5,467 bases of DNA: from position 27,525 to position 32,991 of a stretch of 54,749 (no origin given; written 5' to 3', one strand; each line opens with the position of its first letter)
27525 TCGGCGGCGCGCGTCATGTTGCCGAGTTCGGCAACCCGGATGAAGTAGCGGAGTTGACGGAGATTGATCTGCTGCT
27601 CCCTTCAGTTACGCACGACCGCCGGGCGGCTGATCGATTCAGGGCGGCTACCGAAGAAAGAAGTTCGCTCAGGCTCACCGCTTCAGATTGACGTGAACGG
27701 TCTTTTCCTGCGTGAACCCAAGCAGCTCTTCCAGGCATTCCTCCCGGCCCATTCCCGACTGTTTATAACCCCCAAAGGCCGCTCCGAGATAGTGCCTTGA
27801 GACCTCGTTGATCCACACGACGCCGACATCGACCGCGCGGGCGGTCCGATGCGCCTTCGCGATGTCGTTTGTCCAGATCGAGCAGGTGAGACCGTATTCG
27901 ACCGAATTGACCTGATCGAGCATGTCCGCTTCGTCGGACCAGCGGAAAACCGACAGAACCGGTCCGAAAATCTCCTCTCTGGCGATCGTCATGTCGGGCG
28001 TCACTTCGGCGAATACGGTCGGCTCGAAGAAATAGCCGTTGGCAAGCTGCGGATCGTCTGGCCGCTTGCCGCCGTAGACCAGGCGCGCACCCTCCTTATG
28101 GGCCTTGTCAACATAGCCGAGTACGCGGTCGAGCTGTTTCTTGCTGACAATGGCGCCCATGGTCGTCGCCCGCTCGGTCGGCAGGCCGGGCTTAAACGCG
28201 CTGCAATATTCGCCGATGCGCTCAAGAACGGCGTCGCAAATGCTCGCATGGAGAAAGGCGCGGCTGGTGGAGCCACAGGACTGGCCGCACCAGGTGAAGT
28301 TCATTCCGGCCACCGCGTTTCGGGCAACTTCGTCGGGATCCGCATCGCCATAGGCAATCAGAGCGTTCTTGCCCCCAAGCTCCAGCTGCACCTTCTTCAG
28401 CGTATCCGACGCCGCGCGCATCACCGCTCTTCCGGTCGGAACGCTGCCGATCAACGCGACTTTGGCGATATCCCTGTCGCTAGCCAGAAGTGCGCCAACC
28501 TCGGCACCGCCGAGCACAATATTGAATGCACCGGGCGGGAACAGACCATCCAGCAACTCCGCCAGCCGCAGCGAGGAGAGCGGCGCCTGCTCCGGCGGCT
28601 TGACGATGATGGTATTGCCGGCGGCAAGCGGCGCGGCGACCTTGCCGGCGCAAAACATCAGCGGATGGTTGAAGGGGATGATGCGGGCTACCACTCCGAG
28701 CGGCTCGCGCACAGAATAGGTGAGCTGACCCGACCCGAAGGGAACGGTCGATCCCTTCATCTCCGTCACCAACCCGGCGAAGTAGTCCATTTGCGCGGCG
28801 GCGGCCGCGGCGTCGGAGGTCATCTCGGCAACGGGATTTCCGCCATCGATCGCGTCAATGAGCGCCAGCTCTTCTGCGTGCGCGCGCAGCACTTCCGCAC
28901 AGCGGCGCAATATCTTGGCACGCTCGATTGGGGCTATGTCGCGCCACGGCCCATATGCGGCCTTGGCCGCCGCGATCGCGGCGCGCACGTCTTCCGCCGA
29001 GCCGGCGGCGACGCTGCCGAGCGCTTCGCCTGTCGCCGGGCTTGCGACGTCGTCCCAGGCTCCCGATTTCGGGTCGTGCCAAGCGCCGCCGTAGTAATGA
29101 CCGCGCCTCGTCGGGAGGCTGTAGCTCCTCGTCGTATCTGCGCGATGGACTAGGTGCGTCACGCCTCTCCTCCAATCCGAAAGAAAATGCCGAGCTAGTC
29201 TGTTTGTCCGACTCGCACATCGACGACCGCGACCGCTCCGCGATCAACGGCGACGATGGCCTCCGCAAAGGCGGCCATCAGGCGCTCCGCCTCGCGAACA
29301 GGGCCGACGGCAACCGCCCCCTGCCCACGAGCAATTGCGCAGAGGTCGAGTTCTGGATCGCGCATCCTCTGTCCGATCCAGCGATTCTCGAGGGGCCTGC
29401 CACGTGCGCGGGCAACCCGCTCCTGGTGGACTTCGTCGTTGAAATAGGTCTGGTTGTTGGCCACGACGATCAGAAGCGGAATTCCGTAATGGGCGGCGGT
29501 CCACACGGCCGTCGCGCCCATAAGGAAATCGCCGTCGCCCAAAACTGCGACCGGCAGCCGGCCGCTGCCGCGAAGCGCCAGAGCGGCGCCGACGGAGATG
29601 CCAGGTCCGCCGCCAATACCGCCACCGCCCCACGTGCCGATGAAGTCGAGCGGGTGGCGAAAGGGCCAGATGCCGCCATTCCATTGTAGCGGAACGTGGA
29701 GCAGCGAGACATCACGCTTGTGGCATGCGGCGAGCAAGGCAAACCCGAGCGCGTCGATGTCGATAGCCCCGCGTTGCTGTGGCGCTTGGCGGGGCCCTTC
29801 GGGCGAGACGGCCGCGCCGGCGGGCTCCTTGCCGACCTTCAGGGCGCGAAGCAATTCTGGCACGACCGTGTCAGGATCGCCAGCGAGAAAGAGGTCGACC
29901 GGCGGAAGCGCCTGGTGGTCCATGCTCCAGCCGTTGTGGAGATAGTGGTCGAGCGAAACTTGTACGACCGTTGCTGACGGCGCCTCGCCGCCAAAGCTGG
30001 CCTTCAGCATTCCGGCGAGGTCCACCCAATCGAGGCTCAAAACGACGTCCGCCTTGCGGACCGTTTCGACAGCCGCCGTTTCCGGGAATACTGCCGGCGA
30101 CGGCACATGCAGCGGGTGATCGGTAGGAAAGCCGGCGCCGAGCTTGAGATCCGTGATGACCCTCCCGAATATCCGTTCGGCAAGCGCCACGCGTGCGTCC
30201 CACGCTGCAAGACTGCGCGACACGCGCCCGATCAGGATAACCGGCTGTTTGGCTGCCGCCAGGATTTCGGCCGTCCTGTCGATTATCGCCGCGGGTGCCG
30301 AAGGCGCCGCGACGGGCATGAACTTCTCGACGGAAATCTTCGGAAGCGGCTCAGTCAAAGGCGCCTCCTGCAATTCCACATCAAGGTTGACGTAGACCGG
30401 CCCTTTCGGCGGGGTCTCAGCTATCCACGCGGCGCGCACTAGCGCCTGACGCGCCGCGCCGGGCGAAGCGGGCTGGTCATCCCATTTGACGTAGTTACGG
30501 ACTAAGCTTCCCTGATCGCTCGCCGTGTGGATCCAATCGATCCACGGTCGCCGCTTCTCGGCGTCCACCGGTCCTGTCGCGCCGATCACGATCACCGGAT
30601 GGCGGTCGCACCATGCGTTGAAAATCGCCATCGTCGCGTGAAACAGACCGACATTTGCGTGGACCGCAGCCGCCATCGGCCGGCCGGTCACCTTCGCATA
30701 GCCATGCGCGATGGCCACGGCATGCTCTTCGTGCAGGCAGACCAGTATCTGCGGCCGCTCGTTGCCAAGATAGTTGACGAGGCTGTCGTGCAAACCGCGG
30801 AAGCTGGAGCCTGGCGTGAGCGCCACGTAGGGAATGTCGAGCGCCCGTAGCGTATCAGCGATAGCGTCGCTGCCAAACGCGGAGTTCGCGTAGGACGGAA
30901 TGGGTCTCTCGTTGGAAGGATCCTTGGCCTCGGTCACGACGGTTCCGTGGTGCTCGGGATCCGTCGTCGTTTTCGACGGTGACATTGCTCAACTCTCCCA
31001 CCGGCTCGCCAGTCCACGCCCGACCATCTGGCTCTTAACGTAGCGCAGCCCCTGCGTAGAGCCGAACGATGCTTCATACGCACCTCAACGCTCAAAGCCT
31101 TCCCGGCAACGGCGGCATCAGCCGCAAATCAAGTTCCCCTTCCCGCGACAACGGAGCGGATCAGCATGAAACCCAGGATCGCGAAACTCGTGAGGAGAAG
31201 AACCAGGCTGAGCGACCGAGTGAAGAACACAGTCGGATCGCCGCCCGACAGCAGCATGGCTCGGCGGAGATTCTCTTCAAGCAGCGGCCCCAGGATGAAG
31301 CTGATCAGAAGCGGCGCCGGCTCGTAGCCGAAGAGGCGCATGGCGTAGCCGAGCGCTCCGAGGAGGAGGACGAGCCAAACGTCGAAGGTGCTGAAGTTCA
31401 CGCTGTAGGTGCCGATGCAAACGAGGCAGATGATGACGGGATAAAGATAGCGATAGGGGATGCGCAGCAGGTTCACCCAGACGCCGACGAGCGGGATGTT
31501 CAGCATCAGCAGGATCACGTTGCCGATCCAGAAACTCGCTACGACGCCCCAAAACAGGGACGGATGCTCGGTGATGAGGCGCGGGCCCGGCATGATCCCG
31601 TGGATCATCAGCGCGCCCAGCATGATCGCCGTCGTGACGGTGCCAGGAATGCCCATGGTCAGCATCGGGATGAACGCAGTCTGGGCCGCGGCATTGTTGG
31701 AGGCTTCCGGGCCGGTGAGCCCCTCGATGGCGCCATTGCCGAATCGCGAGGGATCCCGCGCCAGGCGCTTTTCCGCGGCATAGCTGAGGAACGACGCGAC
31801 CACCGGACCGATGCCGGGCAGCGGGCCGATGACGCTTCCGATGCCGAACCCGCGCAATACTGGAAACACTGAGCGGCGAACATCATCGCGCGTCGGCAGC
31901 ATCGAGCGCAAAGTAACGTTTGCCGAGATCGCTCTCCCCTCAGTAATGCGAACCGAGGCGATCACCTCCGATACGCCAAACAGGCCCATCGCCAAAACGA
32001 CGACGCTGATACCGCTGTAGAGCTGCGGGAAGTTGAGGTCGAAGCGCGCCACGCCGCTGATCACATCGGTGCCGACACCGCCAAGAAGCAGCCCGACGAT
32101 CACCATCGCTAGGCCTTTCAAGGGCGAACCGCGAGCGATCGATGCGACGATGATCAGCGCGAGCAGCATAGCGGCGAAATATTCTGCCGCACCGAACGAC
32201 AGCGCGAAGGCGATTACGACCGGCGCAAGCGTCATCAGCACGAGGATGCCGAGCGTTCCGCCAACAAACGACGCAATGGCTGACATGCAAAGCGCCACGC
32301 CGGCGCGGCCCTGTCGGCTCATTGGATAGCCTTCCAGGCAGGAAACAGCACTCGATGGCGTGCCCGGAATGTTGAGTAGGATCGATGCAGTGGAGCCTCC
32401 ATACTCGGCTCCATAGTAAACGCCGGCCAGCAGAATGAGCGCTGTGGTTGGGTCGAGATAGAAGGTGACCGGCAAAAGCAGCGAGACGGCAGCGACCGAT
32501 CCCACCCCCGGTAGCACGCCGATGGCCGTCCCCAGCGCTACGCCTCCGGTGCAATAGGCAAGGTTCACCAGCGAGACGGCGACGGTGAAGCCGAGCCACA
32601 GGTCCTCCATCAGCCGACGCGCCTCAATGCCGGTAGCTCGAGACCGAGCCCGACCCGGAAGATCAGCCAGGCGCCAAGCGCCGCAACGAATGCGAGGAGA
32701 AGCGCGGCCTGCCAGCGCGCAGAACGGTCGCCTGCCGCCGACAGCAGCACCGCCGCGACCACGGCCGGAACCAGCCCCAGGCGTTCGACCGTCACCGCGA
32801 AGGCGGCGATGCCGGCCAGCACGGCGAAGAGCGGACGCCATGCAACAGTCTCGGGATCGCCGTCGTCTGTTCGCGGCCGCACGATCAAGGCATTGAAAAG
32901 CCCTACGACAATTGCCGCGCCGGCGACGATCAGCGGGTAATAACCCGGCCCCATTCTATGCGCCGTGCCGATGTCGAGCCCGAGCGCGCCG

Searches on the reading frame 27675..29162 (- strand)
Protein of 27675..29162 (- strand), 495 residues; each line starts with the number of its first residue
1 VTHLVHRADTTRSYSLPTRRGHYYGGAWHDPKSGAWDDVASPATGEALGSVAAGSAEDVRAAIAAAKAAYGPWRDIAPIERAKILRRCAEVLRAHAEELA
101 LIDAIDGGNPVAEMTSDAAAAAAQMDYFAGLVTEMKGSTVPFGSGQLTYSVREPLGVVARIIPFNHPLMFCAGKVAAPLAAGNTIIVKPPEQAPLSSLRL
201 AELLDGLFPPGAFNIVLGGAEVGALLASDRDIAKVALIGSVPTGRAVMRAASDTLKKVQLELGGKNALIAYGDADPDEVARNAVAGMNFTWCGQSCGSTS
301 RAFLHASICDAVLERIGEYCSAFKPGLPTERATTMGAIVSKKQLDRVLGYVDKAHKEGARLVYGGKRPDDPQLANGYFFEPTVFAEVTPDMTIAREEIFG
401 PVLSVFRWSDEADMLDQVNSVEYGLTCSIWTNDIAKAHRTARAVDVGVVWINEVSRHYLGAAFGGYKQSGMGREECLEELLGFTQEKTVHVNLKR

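Call 15: search_protein_families(library=pfam, proteins=[window:27675-29162:-], max_evalue=0.001)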
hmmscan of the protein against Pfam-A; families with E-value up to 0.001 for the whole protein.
window:27675-29162:- (495 aa): 1 family
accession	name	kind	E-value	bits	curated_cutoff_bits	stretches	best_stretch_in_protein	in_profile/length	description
PF00171.27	Aldedh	-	3.8e-152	507.5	23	1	31-489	4-461/461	Aldehyde dehydrogenase family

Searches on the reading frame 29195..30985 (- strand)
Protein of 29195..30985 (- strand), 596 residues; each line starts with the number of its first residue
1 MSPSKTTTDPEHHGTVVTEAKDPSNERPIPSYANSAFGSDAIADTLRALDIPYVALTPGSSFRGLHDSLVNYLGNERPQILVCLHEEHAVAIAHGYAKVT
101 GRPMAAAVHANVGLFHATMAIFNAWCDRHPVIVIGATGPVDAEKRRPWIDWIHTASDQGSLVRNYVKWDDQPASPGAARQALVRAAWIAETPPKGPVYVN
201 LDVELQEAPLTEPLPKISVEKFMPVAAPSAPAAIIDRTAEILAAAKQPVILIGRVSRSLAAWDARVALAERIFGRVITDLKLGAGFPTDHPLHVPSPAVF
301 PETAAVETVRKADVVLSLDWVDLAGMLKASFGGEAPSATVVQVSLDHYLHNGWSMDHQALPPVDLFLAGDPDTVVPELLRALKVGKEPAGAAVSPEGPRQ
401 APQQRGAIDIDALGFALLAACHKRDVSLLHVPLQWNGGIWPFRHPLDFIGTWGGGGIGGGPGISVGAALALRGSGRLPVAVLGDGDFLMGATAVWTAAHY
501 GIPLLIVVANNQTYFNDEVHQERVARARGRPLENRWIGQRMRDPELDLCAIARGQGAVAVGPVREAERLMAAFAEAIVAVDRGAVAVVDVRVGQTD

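Call 15: search_protein_families(library=pfam, proteins=[window:29195-30985:-], max_evalue=0.001)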
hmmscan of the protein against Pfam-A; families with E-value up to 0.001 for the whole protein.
window:29195-30985:- (596 aa): 3 families
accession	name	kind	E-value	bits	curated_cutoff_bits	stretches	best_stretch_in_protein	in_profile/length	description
PF02776.23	TPP_enzyme_N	-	4.6e-22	78.5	26.8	1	38-149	3-107/119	Thiamine pyrophosphate enzyme, N-terminal TPP binding domain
PF02775.26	TPP_enzyme_C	-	1.9e-18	67.1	21.9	1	439-590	12-151/151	Thiamine pyrophosphate enzyme, C-terminal TPP binding domain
PF00205.28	TPP_enzyme_M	-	3.5e-11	43.4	30.4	1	235-347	1-113/137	Thiamine pyrophosphate enzyme, central domain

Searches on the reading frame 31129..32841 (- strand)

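Call 15: search_protein_families(library=pfam, proteins=[window:31129-32841:-], max_evalue=0.001)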
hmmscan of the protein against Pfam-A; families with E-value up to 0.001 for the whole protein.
window:31129-32841:- (570 aa): 1 family
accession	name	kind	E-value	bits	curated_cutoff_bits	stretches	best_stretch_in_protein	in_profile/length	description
PF01970.21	TctA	-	6.4e-154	513.1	28.9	1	94-512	1-422/423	Tripartite tricarboxylate transporter TctA family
